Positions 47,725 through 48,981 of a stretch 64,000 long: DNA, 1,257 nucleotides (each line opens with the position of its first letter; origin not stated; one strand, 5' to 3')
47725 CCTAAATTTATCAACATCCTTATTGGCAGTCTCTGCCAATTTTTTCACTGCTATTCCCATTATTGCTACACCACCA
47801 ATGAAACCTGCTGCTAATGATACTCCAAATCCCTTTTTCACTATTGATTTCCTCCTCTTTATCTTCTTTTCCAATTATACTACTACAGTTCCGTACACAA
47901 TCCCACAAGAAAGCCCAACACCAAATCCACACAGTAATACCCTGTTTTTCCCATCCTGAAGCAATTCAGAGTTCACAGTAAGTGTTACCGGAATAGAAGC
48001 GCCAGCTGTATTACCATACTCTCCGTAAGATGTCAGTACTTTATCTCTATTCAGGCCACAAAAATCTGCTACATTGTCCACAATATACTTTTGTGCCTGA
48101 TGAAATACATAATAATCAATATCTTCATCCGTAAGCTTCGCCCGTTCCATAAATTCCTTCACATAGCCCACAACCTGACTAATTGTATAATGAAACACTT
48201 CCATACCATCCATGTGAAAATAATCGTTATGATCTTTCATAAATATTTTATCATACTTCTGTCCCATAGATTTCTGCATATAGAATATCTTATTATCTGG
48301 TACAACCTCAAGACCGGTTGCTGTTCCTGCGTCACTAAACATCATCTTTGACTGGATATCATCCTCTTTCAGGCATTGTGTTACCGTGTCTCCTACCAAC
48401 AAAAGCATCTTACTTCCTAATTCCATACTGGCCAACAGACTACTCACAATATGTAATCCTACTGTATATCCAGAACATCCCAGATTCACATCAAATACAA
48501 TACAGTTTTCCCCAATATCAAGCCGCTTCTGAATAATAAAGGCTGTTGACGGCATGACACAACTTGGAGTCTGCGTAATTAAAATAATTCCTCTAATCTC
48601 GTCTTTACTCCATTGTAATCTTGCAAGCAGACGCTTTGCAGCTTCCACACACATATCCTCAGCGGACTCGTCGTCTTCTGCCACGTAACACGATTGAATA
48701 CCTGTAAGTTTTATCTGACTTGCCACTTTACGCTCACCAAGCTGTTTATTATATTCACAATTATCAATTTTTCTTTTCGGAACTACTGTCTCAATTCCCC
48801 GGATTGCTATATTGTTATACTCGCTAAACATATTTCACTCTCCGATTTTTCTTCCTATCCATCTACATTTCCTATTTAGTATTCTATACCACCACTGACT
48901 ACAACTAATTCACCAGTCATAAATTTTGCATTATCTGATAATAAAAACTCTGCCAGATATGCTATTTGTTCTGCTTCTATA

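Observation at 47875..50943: Mini type-II FAS/PKS-like cassette (ACP, KASIII, ketoreductase, KASIII) embedded directly downstream of pseI-pseH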

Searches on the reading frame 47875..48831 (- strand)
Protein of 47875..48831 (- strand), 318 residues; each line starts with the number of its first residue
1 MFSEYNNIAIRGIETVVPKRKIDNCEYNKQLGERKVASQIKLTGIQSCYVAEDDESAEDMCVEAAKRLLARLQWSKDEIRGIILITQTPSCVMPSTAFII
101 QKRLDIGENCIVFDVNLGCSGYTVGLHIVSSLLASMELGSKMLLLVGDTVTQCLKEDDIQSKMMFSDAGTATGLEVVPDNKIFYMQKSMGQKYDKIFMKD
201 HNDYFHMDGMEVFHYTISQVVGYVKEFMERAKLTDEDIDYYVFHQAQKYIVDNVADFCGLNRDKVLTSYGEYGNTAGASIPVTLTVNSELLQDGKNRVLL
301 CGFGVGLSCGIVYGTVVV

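Call 4: search_protein_families(library=pfam, proteins=[window:47875-48831:-])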
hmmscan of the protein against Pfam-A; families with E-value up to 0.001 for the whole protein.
window:47875-48831:- (318 aa): 2 families
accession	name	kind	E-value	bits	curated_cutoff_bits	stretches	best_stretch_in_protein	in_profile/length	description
PF08541.16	ACP_syn_III_C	-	8.9e-22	77.5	26.6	1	228-312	1-86/90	3-Oxoacyl-[acyl-carrier-protein (ACP)] synthase III C terminal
PF08545.16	ACP_syn_III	-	1.9e-09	37.7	24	1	113-180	1-67/80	3-Oxoacyl-[acyl-carrier-protein (ACP)] synthase III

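Call 5: search_protein_families(library=ncbifam, proteins=[window:47875-48831:-])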
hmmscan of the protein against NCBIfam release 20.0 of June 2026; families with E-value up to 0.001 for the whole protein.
window:47875-48831:- (318 aa): 15 families
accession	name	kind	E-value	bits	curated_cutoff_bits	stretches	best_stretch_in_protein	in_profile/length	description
NF006829.0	PRK09352.1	subfamily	4.7e-56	190.1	249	1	7-311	4-316/322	beta-ketoacyl-ACP synthase 3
TIGR00747.1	fabH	subfamily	2.6e-48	164.8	292.1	1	9-310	4-316/322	beta-ketoacyl-ACP synthase III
NF009519.0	PRK12880.1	equivalog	1.1e-47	163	436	2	2-198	2-199/353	beta-ketoacyl-ACP synthase III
NF004623.0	PRK05963.1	equivalog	4.2e-37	128.2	437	1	9-312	7-324/328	beta-ketoacyl-ACP synthase III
NF005541.0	PRK07204.1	equivalog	3e-35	122.2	402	2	7-172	4-167/329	beta-ketoacyl-ACP synthase III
NF006720.0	PRK09258.1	equivalog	2.3e-28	99.5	285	2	197-311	219-333/338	3-oxoacyl-ACP synthase III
NF003274.0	PRK04262.1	equivalog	6.8e-24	84.5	244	1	8-306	3-298/347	hydroxymethylglutaryl-CoA synthase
NF005703.0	PRK07515.1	equivalog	3.3e-21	75.6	304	2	58-176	97-212/373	beta-ketoacyl-ACP synthase III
TIGR00748.1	HMG_CoA_syn_Arc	equivalog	4.8e-17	62.2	353.35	1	9-307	3-298/345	hydroxymethylglutaryl-CoA synthase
NF005308.0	PRK06840.1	equivalog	7.5e-15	54.8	315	1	6-170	3-166/339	3-oxoacyl-ACP synthase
TIGR01835.1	HMG-CoA-S_prok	equivalog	2.8e-07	29.6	360.35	1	35-245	30-232/382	hydroxymethylglutaryl-CoA synthase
NF005293.2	PRK06816.1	subfamily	5.8e-07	28.9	450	1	223-295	277-356/378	StlD/DarB family beta-ketosynthase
NF053539.1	resorcinol_DarB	exception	2.2e-06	27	550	1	219-300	272-359/377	dialkylresorcinol biosynthesis protein DarB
NF042429.2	DHPHCoAsyn_DpgA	equivalog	2.7e-06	26.5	425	1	46-280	59-313/350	3,5-dihydroxyphenylacetyl-CoA synthase DpgA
NF006030.0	PRK08170.1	equivalog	0.00019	20.3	593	1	56-149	33-123/434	acetyl-CoA C-acetyltransferase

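Call 10: search_solved_structures(query=window:47875-48831:-, max_evalue=0.00001, show_alignments=2)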
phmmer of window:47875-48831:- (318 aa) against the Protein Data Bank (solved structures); distinct sequences matched with E-value up to 0.00001: 63 (the best 60 are shown).
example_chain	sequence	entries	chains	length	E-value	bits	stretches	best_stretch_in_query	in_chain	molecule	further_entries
4efi_A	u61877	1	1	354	1.6e-48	168.7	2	9-176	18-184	3-oxoacyl-(Acyl-carrier protein) synthase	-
5bqs_A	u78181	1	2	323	9.3e-33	116.9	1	41-313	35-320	3-oxoacyl-[acyl-carrier-protein] synthase 3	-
1zow_A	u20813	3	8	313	7.7e-32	113.9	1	7-311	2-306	3-oxoacyl-[acyl-carrier-protein] synthase III | 3-oxoacyl-[acyl-carrier-protein] synthase 3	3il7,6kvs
4ryb_A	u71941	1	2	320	8.2e-32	113.8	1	12-312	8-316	3-oxoacyl-[acyl-carrier-protein] synthase 3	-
8vdb_A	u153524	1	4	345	2.2e-30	109.1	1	8-308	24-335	Beta-ketoacyl-[acyl-carrier-protein] synthase III 2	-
3il6_A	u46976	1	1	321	1.1e-29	106.8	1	23-312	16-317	3-oxoacyl-[acyl-carrier-protein] synthase 3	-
4dfe_A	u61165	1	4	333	1.3e-29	106.6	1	11-310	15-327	3-oxoacyl-[acyl-carrier-protein] synthase 3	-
3il4_A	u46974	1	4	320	1.9e-29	106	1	23-312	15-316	3-oxoacyl-[acyl-carrier-protein] synthase 3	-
3il5_A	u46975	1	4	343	2.3e-29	105.8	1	23-312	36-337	3-oxoacyl-[acyl-carrier-protein] synthase 3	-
3gwa_A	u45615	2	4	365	4.7e-29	104.8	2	40-174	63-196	3-oxoacyl-(Acyl-carrier-protein) synthase III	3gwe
1ub7_A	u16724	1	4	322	3.5e-28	101.9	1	13-309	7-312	3-oxoacyl-[acyl-carrier protein] synthase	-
2ebd_A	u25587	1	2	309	6.5e-28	101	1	15-312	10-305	3-oxoacyl-[acyl-carrier-protein] synthase 3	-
8vd9_A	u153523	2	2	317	4e-27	98.4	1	9-312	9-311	Beta-ketoacyl-[acyl-carrier-protein] synthase III 1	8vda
2x3e_A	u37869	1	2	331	7.6e-25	91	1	41-312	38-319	3-OXOACYL-[ACYL-CARRIER-PROTEIN] SYNTHASE 3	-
9j6e_A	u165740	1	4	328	4.2e-24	88.5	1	11-312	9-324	3-oxopimeloyl-[acyl-carrier-protein] synthase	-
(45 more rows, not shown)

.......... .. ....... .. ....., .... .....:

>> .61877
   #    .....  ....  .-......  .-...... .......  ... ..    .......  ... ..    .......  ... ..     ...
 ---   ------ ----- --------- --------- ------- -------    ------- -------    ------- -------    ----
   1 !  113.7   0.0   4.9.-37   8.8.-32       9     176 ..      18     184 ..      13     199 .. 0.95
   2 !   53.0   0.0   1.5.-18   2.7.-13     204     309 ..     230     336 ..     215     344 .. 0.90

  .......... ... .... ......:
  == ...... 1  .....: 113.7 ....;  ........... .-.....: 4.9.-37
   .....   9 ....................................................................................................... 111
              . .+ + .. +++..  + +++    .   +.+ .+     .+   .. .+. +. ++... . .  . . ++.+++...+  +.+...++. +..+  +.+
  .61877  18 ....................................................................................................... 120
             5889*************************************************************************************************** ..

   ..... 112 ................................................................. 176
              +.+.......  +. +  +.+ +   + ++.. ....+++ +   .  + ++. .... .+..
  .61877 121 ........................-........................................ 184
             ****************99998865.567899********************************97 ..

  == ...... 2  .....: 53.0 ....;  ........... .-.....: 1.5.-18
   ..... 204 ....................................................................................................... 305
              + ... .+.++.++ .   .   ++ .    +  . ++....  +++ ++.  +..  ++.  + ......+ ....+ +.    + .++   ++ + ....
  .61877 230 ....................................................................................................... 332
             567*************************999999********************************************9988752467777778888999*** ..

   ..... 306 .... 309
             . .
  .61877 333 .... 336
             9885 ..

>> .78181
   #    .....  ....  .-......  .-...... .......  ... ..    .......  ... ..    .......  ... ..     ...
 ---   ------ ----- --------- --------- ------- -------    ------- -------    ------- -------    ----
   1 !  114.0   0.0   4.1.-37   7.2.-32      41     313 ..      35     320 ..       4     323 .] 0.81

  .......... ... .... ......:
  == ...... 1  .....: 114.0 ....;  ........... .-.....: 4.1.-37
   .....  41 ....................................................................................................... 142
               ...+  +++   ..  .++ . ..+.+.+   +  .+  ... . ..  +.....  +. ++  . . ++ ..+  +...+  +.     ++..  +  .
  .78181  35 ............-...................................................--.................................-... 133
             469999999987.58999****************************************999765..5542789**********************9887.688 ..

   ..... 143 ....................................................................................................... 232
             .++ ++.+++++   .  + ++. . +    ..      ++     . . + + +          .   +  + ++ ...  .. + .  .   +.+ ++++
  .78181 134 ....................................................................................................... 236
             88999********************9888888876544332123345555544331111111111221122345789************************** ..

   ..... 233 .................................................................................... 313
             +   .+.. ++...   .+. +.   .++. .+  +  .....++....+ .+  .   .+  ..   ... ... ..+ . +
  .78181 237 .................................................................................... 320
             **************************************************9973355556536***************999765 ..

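Call 24: find_homologous_proteins(query=window:47875-48831:-, max_evalue=1e-20)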
Query window:47875-48831:- (318 aa): 1559 proteins with E <= 1e-20 among 2417 candidates; the best 120 are listed.
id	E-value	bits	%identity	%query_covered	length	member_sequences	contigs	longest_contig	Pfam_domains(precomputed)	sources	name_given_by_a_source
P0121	1.5e-210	716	100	100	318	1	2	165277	PF08545.17,PF08541.17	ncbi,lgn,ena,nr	ncbi:MAG: ketoacyl-ACP synthase III [Lachnospiraceae bacterium]|nr:ketoacyl-ACP synthase III [Lachno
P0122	4.5e-178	609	83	100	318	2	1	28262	PF08545.17,PF08541.17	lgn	-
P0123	8.5e-173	592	80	100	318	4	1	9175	PF08545.17,PF08541.17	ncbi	-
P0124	1.2e-167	575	79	100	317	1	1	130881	PF08545.17,PF08541.17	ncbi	-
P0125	9.2e-159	546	74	100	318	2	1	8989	PF08545.17,PF08541.17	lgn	-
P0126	3.2e-158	544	73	100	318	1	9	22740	PF08545.17,PF08541.17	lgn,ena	-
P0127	6.3e-158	543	74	100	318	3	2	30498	PF08545.17,PF08541.17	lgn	-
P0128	6.6e-158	543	73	99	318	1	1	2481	PF08545.17,PF08541.17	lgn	-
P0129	4.1e-157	540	71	100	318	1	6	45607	PF08545.17,PF08541.17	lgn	-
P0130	5.7e-157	540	73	100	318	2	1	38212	PF08545.17,PF08541.17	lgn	-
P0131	3.3e-156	537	72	100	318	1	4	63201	PF08545.17,PF08541.17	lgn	-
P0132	7.2e-156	536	74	100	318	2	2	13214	PF08545.17,PF08541.17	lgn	-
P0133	1.1e-155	535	71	100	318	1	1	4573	PF08545.17,PF08541.17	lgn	-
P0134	1.7e-155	535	73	100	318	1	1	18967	PF08545.17,PF08541.17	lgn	-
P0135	5.8e-155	533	71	100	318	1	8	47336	PF08545.17,PF08541.17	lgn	-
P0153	7.1e-139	480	68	98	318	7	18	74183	PF08545.17,PF08541.17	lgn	-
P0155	1.3e-121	424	62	97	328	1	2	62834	PF08545.17,PF08541.17,PF08392.19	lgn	-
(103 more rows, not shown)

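Call 26: find_encoding_contigs(protein=P0124, flank=10000, max_places=3)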
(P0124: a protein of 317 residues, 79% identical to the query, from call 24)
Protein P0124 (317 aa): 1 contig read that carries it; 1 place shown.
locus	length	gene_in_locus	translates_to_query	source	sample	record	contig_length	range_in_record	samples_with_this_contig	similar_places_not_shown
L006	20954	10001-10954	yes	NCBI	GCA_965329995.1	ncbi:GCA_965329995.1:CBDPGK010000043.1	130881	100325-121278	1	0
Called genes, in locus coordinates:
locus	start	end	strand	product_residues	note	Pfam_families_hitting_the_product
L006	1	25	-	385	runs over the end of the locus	PF02350:Epimerase_2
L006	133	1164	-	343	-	PF03102:NeuB, PF08666:SAF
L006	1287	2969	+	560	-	PF01973:MptE-like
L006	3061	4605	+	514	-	PF13692:Glyco_trans_1_4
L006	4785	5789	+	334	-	-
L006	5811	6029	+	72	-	PF00550:PP-binding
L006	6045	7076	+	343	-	PF08392:FAE1_CUT1_RppA (weak), PF08545:ACP_syn_III (weak), PF08541:ACP_syn_III_C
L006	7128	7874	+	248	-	PF00106:adh_short, PF01370:Epimerase, PF08659:KR, PF13561:adh_short_C2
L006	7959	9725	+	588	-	PF21211:FkbH_N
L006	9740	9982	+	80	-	-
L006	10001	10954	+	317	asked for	PF08545:ACP_syn_III, PF08541:ACP_syn_III_C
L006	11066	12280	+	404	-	PF10364:NKWYS (weak)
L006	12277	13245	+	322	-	PF01073:3Beta_HSD, PF01370:Epimerase, PF02719:Polysacc_synt_2 (faint), PF05368:NmrA (faint), PF16363:GDP_Man_Dehyd, PF07993:NAD_binding_4 (weak)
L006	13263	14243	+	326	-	PF00535:Glycos_transf_2, PF13641:Glyco_tranf_2_3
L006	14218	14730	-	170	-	PF22674:C2185-like_N (weak)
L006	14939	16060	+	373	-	PF00155:Aminotran_1_2, PF01041:DegT_DnrJ_EryC1, PF01212:Beta_elim_lyase (weak), PF00266:Aminotran_5 (faint)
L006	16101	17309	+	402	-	PF18603:LAL_C2 (faint), PF02655:ATP-grasp_3, PF02786:CPSase_L_D2 (faint), PF07478:Dala_Dala_lig_C, PF13535:ATP-grasp_4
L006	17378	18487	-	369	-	-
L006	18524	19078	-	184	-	-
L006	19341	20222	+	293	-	PF00005:ABC_tran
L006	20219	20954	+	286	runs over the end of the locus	-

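Call 27: find_encoding_contigs(protein=P0153, flank=10000, max_places=5)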
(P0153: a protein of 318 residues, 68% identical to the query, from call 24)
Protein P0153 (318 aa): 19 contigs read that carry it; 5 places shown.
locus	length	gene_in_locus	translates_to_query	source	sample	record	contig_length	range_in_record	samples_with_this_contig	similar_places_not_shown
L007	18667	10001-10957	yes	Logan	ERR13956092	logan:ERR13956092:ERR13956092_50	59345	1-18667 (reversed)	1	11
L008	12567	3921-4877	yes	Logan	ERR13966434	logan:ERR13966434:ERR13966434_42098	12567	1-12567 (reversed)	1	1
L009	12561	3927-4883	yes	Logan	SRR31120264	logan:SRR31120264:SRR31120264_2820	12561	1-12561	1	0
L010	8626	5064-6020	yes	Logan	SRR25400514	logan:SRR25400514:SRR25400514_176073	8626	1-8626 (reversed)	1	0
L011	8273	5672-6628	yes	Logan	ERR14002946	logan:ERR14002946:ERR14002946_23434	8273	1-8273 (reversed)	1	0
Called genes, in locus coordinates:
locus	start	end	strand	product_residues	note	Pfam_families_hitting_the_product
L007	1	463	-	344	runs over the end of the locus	PF03102:NeuB, PF08666:SAF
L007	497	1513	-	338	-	PF00535:Glycos_transf_2, PF10111:Glyco_tranf_2_2, PF13641:Glyco_tranf_2_3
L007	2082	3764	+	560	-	PF01973:MptE-like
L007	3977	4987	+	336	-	-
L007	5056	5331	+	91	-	PF00550:PP-binding (weak)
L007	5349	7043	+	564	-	PF08545:ACP_syn_III, PF08541:ACP_syn_III_C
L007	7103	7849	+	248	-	PF00106:adh_short, PF01370:Epimerase (weak), PF08659:KR, PF13561:adh_short_C2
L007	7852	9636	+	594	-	PF21211:FkbH_N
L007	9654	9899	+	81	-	-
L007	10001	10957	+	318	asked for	PF08545:ACP_syn_III, PF08541:ACP_syn_III_C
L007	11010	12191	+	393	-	PF22674:C2185-like_N, PF04991:LicD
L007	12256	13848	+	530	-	PF00483:NTP_transferase, PF12804:NTP_transf_3, PF01633:Choline_kinase, PF01636:APH, PF02958:EcKL (faint), PF07914:DUF1679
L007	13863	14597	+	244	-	PF00483:NTP_transferase (weak), PF01128:IspD, PF12804:NTP_transf_3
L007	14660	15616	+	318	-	PF01522:Polysacc_deac_1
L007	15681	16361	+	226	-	PF23023:Anti-Pycsar_Apyc1 (faint), PF00753:Lactamase_B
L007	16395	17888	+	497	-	-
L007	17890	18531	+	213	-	PF00293:NUDIX (weak)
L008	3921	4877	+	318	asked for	PF08545:ACP_syn_III, PF08541:ACP_syn_III_C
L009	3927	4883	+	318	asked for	PF08545:ACP_syn_III, PF08541:ACP_syn_III_C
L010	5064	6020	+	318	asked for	PF08545:ACP_syn_III, PF08541:ACP_syn_III_C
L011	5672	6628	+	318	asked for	PF08545:ACP_syn_III, PF08541:ACP_syn_III_C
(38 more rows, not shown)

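Call 38: find_related_loci(query=A1, collection=genome_contigs, flank=10000)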
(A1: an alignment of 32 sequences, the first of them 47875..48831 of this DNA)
Query A1 (318 aa) in genome_contigs; peptide patterns used: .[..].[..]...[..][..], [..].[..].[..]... (x = any residue, [..] = any of these).
600 stretches matched a pattern (row limit reached: there are more); 582 encode a relative of the query (tblastn E <= 1e-3); the best 80 are kept; 79 distinct loci.
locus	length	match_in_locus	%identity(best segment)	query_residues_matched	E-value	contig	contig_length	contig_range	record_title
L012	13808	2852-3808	46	1-312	5e-89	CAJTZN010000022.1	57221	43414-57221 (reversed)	MAG TPA_asm: uncultured Eubacterium sp. isolate MGBC123461 genome assembly, contig: MGBC123461.22, whole genome shotgun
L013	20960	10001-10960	44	1-313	5e-84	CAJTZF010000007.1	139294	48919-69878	MAG TPA_asm: uncultured Eubacterium sp. isolate MGBC122214 genome assembly, contig: MGBC122214.7, whole genome shotgun s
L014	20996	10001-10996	44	1-316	1e-83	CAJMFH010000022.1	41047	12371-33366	MAG TPA_asm: uncultured Lachnoclostridium sp. isolate SRR5580260-bin.56 genome assembly, contig: NODE_1132_length_41047_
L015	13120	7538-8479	44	1-316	2e-80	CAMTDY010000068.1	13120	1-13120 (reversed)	MAG TPA_asm: uncultured Roseburia sp. isolate SRR13840088_bin.5_metawrap_v1.3_MAG genome assembly, contig: NODE.578_leng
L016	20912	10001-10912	43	8-313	3e-79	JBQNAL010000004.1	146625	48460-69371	MAG: Schwartzia sp. (in: firmicutes) isolate A26_bin.115 NODE_72_length_146625_cov_15.455257, whole genome shotgun seque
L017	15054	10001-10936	41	1-318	3e-78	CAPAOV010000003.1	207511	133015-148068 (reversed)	MAG TPA_asm: uncultured Eubacterium sp. isolate MGBC123555 genome assembly, contig: MGBC123555.3, whole genome shotgun s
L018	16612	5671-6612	44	1-316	4e-80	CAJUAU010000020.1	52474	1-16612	MAG TPA_asm: uncultured Eubacterium sp. isolate MGBC118394 genome assembly, contig: MGBC118394.20, whole genome shotgun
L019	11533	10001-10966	41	1-316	1e-75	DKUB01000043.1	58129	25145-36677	MAG TPA_asm: Lachnoclostridium sp. UBA7215 UBA7215_contig_6954, whole genome shotgun sequence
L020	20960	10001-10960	40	1-313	1e-73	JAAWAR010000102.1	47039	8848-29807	MAG: Lachnospiraceae bacterium isolate ABMPRH_140_2 k141_1247683, whole genome shotgun sequence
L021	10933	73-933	45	36-316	1e-73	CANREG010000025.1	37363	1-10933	MAG: uncultured Lachnospiraceae bacterium isolate Lapin-024__bin24 genome assembly, contig: Lapin-024__NODE_1396_length_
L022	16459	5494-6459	41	1-316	8e-73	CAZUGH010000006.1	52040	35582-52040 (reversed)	MAG TPA_asm: uncultured Lachnospiraceae bacterium isolate SRP294416_co2_356 genome assembly, contig: NODE_296_length_520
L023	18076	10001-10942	44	1-316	9e-80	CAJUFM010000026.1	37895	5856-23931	MAG TPA_asm: uncultured Eubacterium sp. isolate MGBC128531 genome assembly, contig: MGBC128531.26, whole genome shotgun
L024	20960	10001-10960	39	7-313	2e-71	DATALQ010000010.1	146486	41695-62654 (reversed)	MAG TPA_asm: Clostridia bacterium isolate SMAG_U6968 k141_677944, whole genome shotgun sequence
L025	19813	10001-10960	39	7-313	1e-70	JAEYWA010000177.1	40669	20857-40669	MAG: Bacillota bacterium isolate OH_CBlB_248 k127_664003, whole genome shotgun sequence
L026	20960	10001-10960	38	7-313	1e-69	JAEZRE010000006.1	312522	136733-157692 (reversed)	MAG: Bacillota bacterium isolate OH_PBB_125 k127_768219, whole genome shotgun sequence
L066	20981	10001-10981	34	7-313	3e-59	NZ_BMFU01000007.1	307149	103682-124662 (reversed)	Paenibacillus silvae strain CGMCC 1.12770 sequence07, whole genome shotgun sequence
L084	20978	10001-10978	34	3-310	4e-58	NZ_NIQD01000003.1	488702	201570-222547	Pseudomonas paraeruginosa strain ATCC 9027 NODE_3_length_488702_cov_61.7947, whole genome shotgun sequence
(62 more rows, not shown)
